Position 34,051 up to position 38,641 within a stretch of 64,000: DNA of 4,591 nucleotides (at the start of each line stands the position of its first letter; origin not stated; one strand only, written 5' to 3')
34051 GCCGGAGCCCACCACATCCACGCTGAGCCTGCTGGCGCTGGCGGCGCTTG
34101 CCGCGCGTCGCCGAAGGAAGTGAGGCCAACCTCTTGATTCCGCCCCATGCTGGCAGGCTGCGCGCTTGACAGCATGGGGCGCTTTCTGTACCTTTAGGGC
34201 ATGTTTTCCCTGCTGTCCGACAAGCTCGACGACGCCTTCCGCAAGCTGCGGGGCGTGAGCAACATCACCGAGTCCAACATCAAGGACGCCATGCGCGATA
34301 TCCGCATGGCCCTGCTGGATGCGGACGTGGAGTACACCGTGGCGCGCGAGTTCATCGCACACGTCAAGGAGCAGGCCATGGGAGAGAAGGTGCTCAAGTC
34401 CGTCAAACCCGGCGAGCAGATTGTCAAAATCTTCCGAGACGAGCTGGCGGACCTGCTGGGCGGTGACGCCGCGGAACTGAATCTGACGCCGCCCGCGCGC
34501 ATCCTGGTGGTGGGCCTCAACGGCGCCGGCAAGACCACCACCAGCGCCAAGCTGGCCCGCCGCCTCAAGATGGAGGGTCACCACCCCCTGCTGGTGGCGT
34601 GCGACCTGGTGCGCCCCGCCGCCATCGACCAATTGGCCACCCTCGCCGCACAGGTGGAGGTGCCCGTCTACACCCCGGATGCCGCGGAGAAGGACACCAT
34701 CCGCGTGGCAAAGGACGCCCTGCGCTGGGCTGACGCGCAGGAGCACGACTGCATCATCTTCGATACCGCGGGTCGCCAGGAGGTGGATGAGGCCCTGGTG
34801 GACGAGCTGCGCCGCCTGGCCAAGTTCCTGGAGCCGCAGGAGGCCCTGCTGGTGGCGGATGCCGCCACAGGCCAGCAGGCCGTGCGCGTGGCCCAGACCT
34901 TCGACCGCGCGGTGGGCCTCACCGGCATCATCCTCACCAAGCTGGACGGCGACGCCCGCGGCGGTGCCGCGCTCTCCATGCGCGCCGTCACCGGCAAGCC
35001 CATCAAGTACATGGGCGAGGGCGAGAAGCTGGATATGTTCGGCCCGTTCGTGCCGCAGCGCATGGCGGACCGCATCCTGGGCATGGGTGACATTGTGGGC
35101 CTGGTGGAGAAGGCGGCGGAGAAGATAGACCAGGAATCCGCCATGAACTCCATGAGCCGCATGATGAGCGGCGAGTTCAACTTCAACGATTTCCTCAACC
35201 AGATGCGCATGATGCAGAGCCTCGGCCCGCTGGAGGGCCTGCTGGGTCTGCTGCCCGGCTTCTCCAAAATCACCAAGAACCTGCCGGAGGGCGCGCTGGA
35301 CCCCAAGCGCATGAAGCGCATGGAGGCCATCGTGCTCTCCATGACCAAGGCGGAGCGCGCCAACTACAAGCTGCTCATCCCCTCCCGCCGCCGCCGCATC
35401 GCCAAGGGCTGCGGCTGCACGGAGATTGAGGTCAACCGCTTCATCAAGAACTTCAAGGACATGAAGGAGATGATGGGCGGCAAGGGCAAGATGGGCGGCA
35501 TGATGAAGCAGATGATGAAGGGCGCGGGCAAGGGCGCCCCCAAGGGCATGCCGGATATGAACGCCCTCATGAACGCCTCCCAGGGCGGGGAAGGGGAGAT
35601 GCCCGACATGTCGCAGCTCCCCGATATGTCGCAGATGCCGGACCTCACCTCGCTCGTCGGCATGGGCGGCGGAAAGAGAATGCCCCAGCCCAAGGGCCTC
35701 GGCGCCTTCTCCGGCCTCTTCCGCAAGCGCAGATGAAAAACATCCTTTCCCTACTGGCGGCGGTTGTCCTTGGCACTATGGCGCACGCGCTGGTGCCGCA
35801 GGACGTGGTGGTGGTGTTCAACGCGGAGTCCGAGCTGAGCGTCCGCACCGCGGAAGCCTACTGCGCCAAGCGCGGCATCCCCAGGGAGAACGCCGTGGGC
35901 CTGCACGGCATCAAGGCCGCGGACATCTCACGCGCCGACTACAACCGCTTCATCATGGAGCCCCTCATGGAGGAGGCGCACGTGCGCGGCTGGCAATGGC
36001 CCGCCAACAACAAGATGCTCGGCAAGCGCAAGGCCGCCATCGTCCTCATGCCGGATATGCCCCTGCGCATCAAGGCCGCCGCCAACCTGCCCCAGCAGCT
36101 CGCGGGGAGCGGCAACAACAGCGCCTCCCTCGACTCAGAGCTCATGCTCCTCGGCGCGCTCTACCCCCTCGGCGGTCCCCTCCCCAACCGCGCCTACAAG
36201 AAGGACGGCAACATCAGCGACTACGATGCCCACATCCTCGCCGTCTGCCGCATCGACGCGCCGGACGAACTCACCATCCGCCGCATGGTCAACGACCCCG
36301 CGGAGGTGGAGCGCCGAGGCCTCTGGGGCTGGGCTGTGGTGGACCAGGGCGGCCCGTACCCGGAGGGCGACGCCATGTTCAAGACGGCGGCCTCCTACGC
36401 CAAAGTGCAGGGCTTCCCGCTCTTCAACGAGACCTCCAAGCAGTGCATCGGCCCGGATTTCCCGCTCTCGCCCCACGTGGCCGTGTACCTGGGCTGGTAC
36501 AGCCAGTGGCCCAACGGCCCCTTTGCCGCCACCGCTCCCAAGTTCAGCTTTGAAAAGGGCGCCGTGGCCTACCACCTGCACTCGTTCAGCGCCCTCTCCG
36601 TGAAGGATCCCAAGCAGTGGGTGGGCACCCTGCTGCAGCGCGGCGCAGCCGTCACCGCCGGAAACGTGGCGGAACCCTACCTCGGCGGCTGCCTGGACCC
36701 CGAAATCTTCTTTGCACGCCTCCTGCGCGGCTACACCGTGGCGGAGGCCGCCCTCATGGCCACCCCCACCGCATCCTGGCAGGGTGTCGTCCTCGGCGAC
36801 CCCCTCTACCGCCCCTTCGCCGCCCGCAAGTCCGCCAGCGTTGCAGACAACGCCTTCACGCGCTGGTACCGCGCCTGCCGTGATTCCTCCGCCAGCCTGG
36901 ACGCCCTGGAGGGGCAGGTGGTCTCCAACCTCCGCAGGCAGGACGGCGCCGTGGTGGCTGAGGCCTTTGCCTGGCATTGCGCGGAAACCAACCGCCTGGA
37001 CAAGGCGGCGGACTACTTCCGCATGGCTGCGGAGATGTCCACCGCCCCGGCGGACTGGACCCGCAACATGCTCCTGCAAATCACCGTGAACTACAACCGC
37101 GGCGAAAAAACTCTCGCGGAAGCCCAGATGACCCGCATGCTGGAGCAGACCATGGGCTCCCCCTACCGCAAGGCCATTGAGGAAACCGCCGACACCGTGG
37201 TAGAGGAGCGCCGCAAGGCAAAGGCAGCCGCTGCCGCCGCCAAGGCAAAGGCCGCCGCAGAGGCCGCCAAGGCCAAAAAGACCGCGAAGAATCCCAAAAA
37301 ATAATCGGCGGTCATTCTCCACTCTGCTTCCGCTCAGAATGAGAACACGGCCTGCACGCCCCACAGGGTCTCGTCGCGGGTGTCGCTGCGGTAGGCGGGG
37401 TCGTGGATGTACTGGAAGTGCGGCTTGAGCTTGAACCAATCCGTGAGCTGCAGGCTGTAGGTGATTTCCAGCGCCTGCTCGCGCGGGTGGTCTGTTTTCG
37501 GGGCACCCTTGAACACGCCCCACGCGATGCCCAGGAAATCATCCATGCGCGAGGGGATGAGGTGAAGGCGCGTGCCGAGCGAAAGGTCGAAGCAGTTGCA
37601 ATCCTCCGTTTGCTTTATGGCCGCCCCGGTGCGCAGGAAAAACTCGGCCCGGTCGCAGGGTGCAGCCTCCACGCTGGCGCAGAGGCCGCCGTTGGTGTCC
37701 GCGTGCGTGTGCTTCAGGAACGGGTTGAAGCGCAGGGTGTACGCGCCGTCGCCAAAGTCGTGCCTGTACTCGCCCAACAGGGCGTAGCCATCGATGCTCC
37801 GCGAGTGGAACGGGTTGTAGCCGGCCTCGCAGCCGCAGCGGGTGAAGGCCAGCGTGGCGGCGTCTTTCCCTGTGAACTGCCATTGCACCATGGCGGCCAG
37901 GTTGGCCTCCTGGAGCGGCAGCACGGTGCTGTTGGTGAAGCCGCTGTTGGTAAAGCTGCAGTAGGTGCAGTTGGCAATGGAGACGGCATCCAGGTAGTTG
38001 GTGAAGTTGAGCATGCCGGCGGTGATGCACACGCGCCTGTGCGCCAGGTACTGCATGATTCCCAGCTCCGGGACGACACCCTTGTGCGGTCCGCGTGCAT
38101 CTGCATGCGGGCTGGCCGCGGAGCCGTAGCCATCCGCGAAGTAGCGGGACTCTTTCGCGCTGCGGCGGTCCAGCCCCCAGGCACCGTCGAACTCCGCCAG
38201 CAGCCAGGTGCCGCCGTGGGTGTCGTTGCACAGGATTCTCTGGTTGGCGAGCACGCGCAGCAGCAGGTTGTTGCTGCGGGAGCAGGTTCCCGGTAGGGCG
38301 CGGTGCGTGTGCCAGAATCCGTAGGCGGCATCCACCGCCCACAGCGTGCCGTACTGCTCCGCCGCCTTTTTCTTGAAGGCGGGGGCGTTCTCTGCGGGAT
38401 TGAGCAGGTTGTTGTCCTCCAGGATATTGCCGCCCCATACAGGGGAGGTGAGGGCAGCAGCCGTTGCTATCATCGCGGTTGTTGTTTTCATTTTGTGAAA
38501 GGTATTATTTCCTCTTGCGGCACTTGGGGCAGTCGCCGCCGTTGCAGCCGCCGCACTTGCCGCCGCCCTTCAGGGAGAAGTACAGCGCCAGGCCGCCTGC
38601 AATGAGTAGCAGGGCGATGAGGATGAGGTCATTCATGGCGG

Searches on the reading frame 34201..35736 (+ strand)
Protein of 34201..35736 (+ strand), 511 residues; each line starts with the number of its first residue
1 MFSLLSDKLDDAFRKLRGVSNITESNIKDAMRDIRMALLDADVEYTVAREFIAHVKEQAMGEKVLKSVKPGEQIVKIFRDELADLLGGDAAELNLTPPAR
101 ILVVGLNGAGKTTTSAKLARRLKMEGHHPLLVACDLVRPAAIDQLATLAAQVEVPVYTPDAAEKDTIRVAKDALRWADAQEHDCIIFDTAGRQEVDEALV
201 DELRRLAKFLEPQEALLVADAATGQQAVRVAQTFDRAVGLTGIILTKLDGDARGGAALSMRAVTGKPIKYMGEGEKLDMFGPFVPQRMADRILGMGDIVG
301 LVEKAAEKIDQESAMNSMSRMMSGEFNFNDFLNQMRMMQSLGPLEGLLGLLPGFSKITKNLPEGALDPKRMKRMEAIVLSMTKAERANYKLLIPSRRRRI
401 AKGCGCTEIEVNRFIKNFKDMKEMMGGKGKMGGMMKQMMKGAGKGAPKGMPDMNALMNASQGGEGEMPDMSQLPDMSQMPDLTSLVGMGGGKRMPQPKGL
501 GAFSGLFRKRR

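Call 8: search_protein_families(library=pfam, proteins=[window:34201-35736:+], max_evalue=0.001)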
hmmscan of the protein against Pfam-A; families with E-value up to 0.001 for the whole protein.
window:34201-35736:+ (511 aa): 9 families
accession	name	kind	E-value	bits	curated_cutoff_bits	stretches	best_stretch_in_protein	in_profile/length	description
PF00448.28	SRP54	-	8e-69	231.7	22.7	1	99-294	2-196/196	SRP54-type protein, GTPase domain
PF02978.25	SRP_SPB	-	2e-29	102.3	27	1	325-425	1-91/91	Signal peptide binding domain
PF02881.24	SRP54_N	-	6.8e-21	74.7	22.4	1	5-82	1-75/75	SRP54-type protein, helical bundle domain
PF01656.29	CbiA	-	3.5e-05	24.2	25.4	1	108-254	9-89/125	CobQ/CobB/MinD/ParA nucleotide binding domain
PF13401.12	AAA_22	-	5e-05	24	27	1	101-212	8-112/130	AAA domain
PF13671.12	AAA_33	-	0.00012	22.9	27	1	101-231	2-116/143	AAA domain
PF13191.12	AAA_16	-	0.00013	23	32.6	1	99-220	25-139/167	AAA ATPase domain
PF13207.12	AAA_17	-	0.00014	22.6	27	1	104-219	1-109/136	AAA domain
PF06414.18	Zeta_toxin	-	0.00061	19.7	22.3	0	98-190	16-103/199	Zeta toxin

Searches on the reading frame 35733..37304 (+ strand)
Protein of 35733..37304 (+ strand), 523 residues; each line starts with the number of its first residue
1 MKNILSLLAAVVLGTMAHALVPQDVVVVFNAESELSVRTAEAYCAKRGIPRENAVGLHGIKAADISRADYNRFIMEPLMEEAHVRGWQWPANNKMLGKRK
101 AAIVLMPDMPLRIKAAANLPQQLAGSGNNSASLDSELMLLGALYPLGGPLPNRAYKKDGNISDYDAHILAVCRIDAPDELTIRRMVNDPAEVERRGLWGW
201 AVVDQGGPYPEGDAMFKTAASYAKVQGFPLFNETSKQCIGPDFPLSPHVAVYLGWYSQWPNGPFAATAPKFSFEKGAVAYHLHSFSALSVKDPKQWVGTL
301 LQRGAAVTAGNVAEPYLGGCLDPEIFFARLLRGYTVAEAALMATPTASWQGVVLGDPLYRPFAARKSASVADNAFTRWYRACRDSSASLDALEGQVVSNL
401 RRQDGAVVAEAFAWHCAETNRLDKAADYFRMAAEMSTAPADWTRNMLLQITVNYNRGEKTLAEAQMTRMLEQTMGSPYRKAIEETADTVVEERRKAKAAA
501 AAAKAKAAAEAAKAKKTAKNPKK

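Call 8: search_protein_families(library=pfam, proteins=[window:35733-37304:+], max_evalue=0.001)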
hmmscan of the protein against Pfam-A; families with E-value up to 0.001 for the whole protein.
window:35733-37304:+ (523 aa): 0 families

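Call 22: search_protein_families(library=ncbifam, proteins=[window:35733-37304:+], max_evalue=1)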
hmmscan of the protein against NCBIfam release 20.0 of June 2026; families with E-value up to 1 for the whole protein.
window:35733-37304:+ (523 aa): 1 family
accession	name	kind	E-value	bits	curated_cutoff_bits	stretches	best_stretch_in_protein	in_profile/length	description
TIGR03790.1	TIGR03790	subfamily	3.1e-77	260.2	67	1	24-349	2-316/316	TIGR03790 family protein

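Call 76: search_solved_structures(query=window:35733-37301:+, max_evalue=0.1)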
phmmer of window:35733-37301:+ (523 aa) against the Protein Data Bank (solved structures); distinct sequences matched with E-value up to 0.1: 0.

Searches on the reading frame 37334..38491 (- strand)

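Call 8: search_protein_families(library=pfam, proteins=[window:37334-38491:-], max_evalue=0.001)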
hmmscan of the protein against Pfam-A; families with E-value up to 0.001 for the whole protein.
window:37334-38491:- (385 aa): 1 family
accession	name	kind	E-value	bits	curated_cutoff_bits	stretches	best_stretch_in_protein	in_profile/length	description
PF04966.18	OprB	-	1.3e-12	48.3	22.9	1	303-385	273-372/372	Carbohydrate-selective porin, OprB family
